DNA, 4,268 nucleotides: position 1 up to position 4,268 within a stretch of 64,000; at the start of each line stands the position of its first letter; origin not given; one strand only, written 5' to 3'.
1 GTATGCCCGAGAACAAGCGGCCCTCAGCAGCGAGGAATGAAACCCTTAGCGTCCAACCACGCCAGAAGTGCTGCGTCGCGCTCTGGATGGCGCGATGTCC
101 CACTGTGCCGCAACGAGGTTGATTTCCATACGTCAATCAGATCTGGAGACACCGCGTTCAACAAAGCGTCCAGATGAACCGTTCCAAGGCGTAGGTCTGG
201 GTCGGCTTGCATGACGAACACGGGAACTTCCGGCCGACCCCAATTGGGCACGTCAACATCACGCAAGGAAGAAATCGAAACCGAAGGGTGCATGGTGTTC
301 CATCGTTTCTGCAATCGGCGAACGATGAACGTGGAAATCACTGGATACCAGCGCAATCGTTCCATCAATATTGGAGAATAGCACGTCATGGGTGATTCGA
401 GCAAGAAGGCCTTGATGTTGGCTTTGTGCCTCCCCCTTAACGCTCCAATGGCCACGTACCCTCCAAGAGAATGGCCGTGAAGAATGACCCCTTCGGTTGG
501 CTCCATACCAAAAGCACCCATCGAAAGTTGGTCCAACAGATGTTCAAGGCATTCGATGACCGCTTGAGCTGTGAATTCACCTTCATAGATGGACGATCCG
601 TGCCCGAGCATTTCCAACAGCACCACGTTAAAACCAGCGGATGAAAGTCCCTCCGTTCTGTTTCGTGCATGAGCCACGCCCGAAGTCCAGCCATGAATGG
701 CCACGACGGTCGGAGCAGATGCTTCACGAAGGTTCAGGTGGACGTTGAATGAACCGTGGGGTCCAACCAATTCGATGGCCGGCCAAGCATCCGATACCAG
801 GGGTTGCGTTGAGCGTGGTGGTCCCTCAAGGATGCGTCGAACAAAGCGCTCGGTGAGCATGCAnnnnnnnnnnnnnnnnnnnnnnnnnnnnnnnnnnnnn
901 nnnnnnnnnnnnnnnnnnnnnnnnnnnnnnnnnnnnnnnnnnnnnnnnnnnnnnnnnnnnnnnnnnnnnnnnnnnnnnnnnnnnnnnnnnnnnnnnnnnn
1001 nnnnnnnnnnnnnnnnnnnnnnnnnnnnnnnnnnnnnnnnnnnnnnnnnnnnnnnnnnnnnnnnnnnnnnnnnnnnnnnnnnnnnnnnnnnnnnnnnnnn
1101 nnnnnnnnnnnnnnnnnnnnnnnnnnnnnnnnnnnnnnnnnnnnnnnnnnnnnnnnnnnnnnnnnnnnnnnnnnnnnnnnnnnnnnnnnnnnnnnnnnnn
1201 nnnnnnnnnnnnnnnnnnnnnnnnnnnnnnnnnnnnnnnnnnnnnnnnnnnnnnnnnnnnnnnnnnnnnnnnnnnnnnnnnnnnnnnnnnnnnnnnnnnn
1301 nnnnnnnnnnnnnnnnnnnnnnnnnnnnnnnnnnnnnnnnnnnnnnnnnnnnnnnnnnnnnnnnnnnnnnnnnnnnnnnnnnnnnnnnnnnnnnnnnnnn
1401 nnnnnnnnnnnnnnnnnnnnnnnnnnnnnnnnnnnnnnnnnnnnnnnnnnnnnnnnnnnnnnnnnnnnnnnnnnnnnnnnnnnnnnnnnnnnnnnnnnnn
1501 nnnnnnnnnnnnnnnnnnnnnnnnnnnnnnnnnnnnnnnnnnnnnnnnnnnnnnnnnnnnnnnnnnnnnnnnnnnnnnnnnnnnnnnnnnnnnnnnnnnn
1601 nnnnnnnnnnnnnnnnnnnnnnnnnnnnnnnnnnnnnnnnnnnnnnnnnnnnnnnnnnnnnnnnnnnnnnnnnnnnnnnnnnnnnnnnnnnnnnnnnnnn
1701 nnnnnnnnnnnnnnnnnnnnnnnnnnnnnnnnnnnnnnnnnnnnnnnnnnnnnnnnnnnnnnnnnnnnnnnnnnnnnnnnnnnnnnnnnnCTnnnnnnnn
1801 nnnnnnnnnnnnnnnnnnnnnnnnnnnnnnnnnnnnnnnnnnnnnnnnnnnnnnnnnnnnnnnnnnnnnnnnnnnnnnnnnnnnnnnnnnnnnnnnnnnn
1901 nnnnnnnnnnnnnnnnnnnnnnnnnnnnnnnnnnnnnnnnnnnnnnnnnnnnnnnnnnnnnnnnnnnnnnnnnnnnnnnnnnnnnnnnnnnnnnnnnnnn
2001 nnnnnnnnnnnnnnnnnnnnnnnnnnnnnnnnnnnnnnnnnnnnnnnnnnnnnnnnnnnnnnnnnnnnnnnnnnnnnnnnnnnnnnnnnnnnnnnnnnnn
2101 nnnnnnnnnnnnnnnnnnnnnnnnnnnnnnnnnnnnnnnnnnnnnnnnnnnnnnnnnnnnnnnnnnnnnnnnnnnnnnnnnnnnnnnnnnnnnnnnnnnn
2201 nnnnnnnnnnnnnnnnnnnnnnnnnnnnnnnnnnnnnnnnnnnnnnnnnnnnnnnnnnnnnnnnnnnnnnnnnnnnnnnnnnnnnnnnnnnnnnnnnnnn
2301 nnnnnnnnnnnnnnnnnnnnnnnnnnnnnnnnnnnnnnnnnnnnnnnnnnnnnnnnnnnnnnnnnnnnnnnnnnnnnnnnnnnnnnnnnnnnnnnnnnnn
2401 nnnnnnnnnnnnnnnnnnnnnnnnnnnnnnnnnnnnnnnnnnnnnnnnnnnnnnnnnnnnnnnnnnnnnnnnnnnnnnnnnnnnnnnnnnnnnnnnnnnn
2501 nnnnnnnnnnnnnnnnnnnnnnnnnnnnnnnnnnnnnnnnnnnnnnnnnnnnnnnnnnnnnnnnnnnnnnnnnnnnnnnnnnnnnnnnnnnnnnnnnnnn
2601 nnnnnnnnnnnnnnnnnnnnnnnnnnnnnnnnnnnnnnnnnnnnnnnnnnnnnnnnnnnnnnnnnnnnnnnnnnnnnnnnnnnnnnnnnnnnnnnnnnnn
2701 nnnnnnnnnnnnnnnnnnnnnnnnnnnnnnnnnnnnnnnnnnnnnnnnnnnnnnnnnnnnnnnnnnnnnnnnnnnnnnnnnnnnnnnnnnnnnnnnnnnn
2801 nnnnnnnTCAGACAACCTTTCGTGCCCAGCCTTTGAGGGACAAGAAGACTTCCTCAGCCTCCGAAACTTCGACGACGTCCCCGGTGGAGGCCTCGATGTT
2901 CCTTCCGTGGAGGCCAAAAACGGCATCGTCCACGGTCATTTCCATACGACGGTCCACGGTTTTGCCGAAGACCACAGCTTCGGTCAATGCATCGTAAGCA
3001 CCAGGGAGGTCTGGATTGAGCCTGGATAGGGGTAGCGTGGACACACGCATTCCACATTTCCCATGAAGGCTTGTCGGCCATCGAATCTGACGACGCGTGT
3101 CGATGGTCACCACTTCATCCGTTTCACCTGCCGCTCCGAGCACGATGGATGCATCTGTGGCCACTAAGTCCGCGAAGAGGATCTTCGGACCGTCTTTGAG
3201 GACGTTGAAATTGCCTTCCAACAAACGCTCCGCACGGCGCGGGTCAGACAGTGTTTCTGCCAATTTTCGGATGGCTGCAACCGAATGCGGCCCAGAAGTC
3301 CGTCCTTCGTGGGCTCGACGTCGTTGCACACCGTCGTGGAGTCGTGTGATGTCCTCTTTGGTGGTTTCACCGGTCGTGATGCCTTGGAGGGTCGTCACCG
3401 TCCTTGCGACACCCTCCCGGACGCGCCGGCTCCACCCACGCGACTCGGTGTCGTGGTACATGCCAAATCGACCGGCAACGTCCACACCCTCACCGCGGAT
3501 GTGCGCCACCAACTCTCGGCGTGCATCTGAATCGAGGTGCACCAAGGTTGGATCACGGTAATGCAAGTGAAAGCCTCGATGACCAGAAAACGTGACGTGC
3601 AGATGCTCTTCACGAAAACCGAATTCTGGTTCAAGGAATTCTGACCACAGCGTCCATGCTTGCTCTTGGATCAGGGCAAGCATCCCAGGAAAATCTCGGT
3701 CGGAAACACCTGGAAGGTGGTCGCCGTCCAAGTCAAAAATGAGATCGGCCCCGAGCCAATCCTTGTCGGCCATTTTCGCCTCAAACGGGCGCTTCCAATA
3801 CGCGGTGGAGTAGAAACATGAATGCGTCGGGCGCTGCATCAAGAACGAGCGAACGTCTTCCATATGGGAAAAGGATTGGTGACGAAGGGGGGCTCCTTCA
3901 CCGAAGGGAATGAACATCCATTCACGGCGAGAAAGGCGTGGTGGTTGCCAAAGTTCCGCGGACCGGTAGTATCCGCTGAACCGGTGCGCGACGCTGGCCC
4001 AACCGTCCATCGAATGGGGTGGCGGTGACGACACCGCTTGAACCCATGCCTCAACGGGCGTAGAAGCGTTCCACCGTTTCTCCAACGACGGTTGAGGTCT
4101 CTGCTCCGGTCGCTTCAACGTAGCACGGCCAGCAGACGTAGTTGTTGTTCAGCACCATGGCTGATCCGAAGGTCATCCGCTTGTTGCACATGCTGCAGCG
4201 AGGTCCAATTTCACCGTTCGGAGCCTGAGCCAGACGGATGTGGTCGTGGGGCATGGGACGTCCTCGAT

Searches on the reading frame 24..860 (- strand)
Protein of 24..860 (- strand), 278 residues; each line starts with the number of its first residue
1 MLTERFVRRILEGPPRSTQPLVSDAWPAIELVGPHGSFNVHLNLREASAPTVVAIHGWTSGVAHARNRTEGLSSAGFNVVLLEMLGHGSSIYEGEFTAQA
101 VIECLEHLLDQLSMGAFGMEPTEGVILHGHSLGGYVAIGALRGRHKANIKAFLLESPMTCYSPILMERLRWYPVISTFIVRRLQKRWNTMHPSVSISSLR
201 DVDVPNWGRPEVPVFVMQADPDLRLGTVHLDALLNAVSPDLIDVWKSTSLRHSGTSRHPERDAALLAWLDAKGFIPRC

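Call 39: search_protein_families(library=pfam, proteins=[window:24-860:-], max_evalue=0.00001)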
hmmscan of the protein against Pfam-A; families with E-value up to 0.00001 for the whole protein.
window:24-860:- (278 aa): 2 families
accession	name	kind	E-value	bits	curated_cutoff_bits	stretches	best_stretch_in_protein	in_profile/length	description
PF12146.15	Hydrolase_4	-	1.2e-10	41.6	27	1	50-190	5-137/239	Serine aminopeptidase, S33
PF12697.13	Abhydrolase_6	-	2.2e-10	42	26.3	1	52-203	1-135/217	Alpha/beta hydrolase family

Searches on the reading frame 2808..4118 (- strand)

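Call 38: search_protein_families(library=pfam, proteins=[window:2808-4118:-], max_evalue=0.00001)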
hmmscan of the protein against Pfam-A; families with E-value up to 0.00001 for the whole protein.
window:2808-4118:- (436 aa): 1 family
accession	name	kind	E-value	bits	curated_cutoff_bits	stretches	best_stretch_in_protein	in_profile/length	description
PF01896.25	DNA_primase_S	-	1e-15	58.9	26.8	1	128-361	1-159/163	DNA primase small subunit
